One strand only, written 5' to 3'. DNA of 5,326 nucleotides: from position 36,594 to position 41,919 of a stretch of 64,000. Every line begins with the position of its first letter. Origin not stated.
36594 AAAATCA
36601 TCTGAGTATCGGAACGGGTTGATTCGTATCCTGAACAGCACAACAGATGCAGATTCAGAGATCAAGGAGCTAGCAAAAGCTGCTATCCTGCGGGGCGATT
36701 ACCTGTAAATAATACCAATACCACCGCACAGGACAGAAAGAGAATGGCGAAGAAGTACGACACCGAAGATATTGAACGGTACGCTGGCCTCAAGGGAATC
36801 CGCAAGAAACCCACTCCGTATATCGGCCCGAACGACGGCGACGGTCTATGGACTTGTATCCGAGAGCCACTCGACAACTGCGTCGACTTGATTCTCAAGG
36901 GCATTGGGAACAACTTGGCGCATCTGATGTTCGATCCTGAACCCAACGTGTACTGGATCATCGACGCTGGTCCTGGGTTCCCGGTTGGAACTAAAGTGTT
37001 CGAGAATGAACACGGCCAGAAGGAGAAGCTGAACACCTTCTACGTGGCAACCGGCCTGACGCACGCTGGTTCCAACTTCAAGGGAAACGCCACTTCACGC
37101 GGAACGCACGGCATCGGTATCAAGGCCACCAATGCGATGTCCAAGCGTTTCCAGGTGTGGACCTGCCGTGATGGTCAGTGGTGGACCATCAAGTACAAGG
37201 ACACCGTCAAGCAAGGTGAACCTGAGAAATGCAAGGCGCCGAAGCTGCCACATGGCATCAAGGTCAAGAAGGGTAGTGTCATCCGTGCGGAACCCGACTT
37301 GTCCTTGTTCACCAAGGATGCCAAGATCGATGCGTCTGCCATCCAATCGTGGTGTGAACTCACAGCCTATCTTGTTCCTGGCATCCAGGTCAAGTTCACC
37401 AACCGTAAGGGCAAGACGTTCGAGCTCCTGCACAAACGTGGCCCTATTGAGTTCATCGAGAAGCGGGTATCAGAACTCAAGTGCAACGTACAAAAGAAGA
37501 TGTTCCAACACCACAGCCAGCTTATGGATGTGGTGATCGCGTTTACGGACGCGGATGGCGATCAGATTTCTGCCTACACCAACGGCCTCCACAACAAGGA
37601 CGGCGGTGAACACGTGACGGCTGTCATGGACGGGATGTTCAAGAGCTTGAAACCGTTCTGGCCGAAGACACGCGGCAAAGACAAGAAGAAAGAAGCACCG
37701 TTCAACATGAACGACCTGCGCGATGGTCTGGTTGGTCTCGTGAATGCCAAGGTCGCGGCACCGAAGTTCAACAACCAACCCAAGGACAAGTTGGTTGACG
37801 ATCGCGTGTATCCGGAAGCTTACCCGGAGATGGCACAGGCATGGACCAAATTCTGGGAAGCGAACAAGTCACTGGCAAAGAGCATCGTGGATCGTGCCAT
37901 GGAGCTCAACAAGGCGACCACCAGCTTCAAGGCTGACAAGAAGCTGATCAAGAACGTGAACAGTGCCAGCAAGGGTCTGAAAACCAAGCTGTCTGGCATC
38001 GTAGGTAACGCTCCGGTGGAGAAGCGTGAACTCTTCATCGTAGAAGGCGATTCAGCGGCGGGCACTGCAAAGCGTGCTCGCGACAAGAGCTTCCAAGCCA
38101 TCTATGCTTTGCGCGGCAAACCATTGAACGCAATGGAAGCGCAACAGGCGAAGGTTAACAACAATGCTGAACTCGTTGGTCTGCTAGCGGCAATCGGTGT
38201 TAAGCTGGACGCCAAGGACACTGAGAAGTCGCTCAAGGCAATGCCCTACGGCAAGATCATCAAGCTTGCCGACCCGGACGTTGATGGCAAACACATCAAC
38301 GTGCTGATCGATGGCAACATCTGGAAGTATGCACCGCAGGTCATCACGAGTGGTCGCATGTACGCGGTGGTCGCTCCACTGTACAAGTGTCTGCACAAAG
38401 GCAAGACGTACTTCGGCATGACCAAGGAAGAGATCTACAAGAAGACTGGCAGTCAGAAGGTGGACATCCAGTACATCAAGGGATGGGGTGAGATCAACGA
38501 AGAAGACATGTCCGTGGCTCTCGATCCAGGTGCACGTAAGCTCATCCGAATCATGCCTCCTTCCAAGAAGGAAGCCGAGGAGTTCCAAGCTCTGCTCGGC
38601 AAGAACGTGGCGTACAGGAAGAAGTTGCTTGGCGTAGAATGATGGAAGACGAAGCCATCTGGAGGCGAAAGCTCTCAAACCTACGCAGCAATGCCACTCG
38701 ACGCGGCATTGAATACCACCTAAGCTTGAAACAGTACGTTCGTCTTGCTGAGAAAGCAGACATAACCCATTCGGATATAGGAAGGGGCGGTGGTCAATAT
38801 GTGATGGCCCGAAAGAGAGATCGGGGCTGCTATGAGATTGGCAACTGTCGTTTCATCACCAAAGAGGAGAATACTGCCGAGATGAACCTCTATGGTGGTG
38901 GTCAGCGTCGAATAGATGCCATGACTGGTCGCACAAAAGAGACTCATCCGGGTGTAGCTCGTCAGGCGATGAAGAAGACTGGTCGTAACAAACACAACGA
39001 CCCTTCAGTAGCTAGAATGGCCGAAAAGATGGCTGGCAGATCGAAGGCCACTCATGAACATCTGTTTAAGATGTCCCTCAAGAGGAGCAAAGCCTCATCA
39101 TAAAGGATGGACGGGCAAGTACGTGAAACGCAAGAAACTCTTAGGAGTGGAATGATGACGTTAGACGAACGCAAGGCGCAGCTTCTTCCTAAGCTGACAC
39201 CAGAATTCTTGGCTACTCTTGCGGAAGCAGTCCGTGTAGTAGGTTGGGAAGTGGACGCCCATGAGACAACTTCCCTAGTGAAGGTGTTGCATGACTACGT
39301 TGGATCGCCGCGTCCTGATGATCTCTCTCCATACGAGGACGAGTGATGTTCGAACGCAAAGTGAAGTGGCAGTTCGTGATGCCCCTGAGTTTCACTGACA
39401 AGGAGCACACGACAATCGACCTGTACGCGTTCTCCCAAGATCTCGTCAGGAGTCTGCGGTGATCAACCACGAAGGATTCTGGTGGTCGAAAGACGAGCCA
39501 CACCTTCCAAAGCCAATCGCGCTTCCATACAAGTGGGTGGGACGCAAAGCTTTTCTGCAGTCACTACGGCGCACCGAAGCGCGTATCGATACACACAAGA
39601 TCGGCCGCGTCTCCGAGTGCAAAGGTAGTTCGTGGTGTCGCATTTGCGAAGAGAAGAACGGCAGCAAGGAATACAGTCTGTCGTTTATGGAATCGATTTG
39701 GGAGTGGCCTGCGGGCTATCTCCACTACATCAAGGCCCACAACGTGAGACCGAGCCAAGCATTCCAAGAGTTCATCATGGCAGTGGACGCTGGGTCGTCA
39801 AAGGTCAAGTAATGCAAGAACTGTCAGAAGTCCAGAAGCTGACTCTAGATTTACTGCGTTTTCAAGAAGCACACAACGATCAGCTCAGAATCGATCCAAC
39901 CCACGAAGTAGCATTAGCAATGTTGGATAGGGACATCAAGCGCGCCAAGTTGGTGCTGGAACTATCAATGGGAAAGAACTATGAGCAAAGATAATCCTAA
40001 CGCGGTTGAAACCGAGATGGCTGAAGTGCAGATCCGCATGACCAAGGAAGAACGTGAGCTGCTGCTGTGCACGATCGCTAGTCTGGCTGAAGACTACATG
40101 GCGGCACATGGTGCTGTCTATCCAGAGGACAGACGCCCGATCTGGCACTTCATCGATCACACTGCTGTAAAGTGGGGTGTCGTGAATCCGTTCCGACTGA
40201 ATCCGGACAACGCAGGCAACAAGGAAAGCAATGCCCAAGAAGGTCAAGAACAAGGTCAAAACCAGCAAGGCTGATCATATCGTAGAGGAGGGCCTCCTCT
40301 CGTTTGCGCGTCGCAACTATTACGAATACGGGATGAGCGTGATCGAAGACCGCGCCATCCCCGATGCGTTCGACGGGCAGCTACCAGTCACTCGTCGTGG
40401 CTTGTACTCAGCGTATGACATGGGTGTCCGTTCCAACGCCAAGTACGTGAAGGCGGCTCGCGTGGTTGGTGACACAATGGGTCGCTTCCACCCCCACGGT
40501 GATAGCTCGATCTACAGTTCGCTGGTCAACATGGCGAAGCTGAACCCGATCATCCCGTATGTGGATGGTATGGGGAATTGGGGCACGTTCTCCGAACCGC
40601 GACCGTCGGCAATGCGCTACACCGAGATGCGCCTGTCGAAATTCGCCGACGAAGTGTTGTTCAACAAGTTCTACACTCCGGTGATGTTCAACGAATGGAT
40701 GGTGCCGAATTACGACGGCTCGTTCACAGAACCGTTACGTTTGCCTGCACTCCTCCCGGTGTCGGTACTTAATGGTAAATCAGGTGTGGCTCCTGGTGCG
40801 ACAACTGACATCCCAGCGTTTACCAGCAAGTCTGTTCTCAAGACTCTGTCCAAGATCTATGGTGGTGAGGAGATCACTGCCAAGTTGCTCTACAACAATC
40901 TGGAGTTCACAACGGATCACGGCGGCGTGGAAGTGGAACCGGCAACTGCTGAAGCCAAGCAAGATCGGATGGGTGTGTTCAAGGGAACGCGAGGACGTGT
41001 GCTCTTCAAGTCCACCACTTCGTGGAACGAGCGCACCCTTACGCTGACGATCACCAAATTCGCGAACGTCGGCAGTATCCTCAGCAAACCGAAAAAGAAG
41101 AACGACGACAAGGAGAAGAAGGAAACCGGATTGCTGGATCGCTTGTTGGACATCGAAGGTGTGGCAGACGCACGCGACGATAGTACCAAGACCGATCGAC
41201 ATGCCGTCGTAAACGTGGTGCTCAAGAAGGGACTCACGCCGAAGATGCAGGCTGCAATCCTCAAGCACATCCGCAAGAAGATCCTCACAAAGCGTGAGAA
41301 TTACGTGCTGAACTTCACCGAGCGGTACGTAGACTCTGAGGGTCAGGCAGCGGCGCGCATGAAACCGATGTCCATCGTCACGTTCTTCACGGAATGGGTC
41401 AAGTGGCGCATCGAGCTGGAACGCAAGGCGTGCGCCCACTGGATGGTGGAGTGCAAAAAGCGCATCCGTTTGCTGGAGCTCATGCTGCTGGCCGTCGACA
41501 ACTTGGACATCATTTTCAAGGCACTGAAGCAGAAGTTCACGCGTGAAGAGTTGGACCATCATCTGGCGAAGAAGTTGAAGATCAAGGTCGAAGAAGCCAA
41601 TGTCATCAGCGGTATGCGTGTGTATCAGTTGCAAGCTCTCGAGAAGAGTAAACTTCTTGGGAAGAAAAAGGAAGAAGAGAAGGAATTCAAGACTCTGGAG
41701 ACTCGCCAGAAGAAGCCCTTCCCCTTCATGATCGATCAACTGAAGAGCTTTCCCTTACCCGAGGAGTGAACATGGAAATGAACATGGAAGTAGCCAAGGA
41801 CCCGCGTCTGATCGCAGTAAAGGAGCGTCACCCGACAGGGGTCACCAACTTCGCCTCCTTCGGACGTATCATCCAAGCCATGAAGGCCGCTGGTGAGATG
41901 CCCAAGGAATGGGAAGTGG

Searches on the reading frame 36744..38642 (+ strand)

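Call 11: search_protein_families(library=pfam, proteins=[window:36744-38642:+], max_evalue=0.001)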
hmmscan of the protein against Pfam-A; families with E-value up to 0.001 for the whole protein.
window:36744-38642:+ (632 aa): 3 families
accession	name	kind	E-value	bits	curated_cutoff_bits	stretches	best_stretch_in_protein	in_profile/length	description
PF00204.31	DNA_gyraseB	-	3.3e-22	79.2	27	1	247-396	21-168/173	DNA gyrase B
PF01751.28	Toprim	-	6.7e-13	49.1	23.1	1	429-522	1-76/96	Toprim domain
PF00986.26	DNA_gyraseB_C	-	2.4e-07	31.2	29.8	1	571-628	2-61/63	DNA gyrase B subunit, carboxyl terminus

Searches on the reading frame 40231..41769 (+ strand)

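Call 11: search_protein_families(library=pfam, proteins=[window:40231-41769:+], max_evalue=0.001)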
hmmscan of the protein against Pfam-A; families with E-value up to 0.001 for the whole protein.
window:40231-41769:+ (512 aa): 1 family
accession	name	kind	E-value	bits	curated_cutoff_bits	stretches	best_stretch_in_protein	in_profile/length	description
PF00521.26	DNA_topoisoIV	-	7.3e-64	216.6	31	1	41-495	1-419/432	DNA gyrase/topoisomerase IV, subunit A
